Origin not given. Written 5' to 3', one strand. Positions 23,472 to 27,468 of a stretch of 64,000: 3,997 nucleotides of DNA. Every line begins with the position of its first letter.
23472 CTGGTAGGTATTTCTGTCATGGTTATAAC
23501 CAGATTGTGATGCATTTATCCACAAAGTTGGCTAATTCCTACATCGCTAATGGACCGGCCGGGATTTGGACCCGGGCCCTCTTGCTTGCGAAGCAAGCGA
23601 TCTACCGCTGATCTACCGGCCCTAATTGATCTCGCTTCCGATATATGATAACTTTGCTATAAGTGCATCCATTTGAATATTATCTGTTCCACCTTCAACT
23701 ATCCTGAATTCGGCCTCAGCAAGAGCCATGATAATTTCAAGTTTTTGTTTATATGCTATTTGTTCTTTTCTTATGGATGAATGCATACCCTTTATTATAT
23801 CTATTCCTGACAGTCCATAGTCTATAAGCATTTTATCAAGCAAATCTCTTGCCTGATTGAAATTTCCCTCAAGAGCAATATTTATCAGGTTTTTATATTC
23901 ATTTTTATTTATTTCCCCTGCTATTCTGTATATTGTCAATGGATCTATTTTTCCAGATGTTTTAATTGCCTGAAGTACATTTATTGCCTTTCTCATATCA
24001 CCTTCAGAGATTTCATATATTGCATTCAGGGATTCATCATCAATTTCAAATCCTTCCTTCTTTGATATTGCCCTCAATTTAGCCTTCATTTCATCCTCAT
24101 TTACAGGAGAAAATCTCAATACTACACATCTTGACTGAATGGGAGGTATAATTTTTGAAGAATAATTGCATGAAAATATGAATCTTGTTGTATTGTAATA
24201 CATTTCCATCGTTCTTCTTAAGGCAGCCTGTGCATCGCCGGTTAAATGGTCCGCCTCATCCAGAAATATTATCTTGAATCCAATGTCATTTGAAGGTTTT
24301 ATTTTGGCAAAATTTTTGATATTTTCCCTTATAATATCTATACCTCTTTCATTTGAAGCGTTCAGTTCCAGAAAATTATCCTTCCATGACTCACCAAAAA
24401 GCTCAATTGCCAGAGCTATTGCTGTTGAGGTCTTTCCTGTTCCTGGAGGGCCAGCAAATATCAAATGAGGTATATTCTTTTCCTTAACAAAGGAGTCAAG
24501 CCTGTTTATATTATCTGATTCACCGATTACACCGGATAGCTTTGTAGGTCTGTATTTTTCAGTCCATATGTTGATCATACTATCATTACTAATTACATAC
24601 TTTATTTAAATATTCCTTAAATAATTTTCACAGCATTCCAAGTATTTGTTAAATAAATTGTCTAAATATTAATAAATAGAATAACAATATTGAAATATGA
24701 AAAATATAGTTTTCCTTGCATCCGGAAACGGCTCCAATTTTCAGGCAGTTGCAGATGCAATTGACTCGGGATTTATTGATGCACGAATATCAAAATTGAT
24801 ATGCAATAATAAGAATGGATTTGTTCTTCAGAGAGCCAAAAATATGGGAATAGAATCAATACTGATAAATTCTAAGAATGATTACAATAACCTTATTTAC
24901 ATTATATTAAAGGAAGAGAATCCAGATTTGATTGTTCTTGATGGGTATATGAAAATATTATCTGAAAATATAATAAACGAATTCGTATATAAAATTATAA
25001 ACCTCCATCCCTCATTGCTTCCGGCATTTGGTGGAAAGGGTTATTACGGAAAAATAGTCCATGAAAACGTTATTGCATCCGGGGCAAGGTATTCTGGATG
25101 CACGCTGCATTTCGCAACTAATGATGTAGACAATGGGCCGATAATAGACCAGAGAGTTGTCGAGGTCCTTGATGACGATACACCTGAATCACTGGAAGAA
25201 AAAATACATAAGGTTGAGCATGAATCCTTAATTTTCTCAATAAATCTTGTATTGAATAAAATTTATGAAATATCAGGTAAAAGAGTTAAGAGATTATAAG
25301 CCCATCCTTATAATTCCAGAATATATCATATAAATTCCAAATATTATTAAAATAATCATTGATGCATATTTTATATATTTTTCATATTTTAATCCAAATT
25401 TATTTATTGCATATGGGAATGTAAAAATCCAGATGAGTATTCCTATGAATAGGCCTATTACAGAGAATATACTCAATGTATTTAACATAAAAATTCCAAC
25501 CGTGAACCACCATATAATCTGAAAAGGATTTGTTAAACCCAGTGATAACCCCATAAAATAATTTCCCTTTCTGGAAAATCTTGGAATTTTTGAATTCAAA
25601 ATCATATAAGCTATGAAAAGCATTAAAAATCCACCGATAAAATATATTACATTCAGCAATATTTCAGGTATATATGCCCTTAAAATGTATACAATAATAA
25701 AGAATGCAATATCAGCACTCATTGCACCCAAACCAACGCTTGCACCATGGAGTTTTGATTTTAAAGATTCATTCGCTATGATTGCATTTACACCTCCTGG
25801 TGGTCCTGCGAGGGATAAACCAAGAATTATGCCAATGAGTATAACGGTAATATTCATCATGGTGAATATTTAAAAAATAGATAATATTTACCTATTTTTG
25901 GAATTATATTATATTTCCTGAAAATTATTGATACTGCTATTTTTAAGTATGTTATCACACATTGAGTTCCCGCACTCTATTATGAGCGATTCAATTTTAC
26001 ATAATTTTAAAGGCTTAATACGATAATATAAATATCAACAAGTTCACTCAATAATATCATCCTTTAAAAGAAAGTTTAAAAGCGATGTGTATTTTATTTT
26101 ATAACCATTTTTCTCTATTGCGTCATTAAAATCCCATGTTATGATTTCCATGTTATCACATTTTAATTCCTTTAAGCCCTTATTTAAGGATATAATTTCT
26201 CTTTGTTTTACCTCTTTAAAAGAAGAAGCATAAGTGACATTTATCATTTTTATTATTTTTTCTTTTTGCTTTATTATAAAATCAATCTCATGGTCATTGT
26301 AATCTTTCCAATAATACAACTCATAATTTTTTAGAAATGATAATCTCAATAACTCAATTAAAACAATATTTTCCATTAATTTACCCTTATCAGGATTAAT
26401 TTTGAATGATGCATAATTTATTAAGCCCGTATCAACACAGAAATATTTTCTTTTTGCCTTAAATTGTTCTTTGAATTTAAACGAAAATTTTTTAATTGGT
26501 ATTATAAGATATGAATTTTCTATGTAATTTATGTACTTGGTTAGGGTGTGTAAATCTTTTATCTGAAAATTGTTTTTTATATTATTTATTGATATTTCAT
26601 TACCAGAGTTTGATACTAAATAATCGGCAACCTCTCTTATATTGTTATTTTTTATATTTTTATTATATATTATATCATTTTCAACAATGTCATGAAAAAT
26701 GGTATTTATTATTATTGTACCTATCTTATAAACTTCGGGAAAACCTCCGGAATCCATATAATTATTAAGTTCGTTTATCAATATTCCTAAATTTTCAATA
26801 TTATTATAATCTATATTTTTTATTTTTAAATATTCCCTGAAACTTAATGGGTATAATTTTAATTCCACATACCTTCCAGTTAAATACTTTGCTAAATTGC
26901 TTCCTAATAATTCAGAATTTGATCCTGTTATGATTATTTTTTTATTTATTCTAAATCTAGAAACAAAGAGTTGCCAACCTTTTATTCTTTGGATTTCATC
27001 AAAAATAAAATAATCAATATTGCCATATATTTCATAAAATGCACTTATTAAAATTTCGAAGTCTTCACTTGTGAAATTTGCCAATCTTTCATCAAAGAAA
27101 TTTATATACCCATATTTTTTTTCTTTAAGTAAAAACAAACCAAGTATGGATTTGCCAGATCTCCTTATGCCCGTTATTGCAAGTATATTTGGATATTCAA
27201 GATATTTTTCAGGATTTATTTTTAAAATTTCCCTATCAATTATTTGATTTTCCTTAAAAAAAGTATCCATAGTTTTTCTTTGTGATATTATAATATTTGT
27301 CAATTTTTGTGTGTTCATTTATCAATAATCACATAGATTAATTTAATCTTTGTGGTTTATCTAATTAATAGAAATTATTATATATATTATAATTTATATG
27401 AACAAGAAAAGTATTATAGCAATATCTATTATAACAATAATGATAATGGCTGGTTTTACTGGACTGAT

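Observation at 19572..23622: Two back-to-back compact Type II R-M systems forming a defence islet abutting tRNA-Ala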

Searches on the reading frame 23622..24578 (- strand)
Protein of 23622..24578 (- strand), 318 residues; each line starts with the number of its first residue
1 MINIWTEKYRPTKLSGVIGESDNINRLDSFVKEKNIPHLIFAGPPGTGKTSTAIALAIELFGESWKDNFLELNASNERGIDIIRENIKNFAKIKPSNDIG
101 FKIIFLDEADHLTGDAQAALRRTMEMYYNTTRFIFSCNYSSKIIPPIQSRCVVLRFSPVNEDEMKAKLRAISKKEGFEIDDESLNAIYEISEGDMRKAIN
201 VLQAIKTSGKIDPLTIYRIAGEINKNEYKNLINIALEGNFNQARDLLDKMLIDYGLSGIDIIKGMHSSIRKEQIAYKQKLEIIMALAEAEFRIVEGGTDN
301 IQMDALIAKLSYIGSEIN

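Call 4: search_protein_families(library=pfam, proteins=[window:23622-24578:-], max_evalue=0.1)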
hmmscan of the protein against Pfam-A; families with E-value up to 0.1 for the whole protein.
window:23622-24578:- (318 aa): 28 families (the best 25 are shown)
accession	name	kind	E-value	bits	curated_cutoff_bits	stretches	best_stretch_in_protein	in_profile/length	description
PF08542.16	Rep_fac_C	-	2.1e-20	73.3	23.6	1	225-309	3-88/88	Replication factor C C-terminal domain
PF00004.35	AAA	-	4.3e-15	56.8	21.2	1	39-154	1-126/131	ATPase family associated with various cellular activities (AAA)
PF13177.12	DNA_pol3_delta2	-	1.9e-11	44.6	27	1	79-159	82-160/161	DNA polymerase III, delta subunit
PF21960.2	RCF1-5-like_lid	-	5.6e-09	36.2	27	1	168-206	3-42/43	RCF1/5-like, AAA+ ATPase lid domain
PF25361.1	AAA_lid_RFC1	-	8.2e-09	35.2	34.9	1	162-209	2-49/59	RFC1-like, AAA+ ATPase lid domain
PF16193.11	AAA_assoc_2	-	1.6e-05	25.5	34.3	1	174-210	2-38/81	AAA C-terminal domain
PF04851.21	ResIII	-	7.3e-05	23.2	22.5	1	31-98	19-81/164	Type III restriction enzyme, res subunit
PF05496.18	RuvB_N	-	0.00014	22.1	27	1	10-61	2-58/159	Holliday junction DNA helicase RuvB P-loop domain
PF20720.3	nSTAND3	-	0.0003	21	27.2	1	38-85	19-63/155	Novel STAND NTPase 3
PF13401.12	AAA_22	-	0.00045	21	27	0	38-91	7-58/130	AAA domain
PF01695.23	IstB_IS21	-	0.002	18.1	24.1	1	29-61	87-117/238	IstB-like ATP binding protein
PF01078.27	Mg_chelatase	-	0.0032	17.3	20.3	0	38-73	24-58/207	Magnesium chelatase, subunit ChlI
PF07724.20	AAA_2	-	0.0047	17.4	27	1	38-125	5-100/166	AAA domain (Cdc48 subfamily)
PF06068.19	TIP49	-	0.0058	16.3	23.8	1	30-75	42-86/347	TIP49 P-loop domain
PF13479.12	AAA_24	-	0.0092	16.3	27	1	40-121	6-85/195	AAA domain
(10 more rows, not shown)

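Call 18: find_related_loci(query=window:23625-24578:-, collection=genome_contigs, flank=10000)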
Query window:23625-24578:- (318 aa) in genome_contigs; peptide patterns used: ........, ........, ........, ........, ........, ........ (x = any residue, [..] = any of these).
44 stretches matched a pattern; 9 encode a relative of the query (tblastn E <= 1e-3); 9 distinct loci.
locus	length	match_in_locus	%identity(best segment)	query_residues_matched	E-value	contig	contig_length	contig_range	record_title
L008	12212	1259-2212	93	1-318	0e+0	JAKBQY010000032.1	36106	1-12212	MAG: Thermoplasmata archaeon isolate TL1-4.bin46 NODE_758_length_36106_cov_25.507379, whole genome shotgun sequence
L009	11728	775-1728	88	1-318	0e+0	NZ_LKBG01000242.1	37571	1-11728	Acidiplasma aeolicum strain VT contig_5, whole genome shotgun sequence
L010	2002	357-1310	84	1-318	0e+0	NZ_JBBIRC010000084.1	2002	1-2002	MAG: Ferroplasma sp. isolate PFF170222_bin_340 NODE_4952_length_2002_cov_115.525, whole genome shotgun sequence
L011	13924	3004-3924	51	3-308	2e-105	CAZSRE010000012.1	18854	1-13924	MAG TPA_asm: Candidatus Woesearchaeota archaeon isolate SRP050083_co3_192 genome assembly, contig: NODE_2172_length_1885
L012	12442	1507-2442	46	4-314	7e-91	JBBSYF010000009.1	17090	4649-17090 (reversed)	MAG: Nanoarchaeota archaeon isolate H52-bin004_1 H52_bin004_1_000000000009, whole genome shotgun sequence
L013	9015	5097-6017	46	3-308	7e-90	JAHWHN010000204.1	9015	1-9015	MAG: Candidatus Woesearchaeota archaeon isolate MP5_1_678 k127_77440005, whole genome shotgun sequence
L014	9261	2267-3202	47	4-314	3e-89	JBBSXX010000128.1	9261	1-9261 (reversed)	MAG: Nanoarchaeota archaeon isolate H51-bin135_1 H51_bin135_1_000000000128, whole genome shotgun sequence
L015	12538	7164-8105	49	2-313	4e-97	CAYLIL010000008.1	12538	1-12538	MAG TPA_asm: uncultured Methanosarcinales archaeon isolate binchicken_co28_248 genome assembly, contig: NODE_3281_length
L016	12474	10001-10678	29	4-209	3e-21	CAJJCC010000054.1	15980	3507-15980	MAG: uncultured Flavobacteriales bacterium isolate FRAM18_bin212 genome assembly, contig: FRAM18_bin212-54, whole genome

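Call 22: search_protein_families(library=pfam, proteins=[L008:2326-2652:-, L008:2630-3043:-, L009:1899-3188:+, L009:3379-3789:+, L009:3786-4322:+, L009:5135-5662:+, L009:5854-6261:+, L009:6366-8453:+], max_evalue=0.01)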
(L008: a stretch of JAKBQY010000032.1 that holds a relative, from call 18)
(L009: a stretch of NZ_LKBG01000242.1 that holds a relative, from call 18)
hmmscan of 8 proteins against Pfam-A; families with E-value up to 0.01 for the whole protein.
L008:2326-2652:- (108 aa): 1 family
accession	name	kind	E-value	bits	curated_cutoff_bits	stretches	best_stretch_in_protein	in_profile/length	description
PF07690.21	MFS_1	-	0.00021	20.7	33.4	1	25-85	2-63/347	Major Facilitator Superfamily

L008:2630-3043:- (137 aa): 2 families
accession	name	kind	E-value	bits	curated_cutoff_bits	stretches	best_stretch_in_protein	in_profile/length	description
PF12680.13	SnoaL_2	-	7.6e-14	52.6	27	1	10-115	2-95/102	SnoaL-like domain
PF07366.18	SnoaL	-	1.2e-13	51.4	28.4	1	10-136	5-126/126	SnoaL-like polyketide cyclase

L009:1899-3188:+ (429 aa): 0 families

L009:3379-3789:+ (136 aa): 2 families
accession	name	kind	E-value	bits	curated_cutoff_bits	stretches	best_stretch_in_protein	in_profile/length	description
PF23887.1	Phage_Gene47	-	0.0026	17.7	27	1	33-55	26-48/65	Phage L5 gene 47-like protein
PF01833.30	TIG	-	0.0051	17.2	20.9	1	87-132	12-58/84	IPT/TIG domain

L009:3786-4322:+ (178 aa): 0 families

L009:5135-5662:+ (175 aa): 0 families

L009:5854-6261:+ (135 aa): 0 families

L009:6366-8453:+ (695 aa): 6 families
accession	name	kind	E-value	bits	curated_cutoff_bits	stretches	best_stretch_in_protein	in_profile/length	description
PF13401.12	AAA_22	-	7.4e-06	26.8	27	1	196-395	4-98/130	AAA domain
PF13191.12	AAA_16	-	1.2e-05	26.3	32.6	1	195-413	21-167/167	AAA ATPase domain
PF04851.21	ResIII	-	1.7e-05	25.2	22.5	0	369-403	116-152/164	Type III restriction enzyme, res subunit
PF13173.12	AAA_14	-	3.3e-05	24.3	27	0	197-237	2-43/129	AAA domain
PF12846.13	AAA_10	-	6.8e-05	22.5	27.5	1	373-440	235-306/362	AAA-like domain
PF05970.20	PIF1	-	0.0028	17.7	25.9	0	319-408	46-132/223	PIF1-like helicase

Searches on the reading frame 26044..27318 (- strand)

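Call 92: search_protein_families(library=pfam, proteins=[window:26044-27318:-], max_evalue=0.001)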
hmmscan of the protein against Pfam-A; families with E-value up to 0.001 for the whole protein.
window:26044-27318:- (424 aa): 2 families
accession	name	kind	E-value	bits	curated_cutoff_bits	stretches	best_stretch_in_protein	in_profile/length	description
PF13173.12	AAA_14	-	1.9e-30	105.9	27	1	44-164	3-129/129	AAA domain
PF13635.12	DUF4143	-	4.4e-24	85.5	28.1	1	217-358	5-154/160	Domain of unknown function (DUF4143)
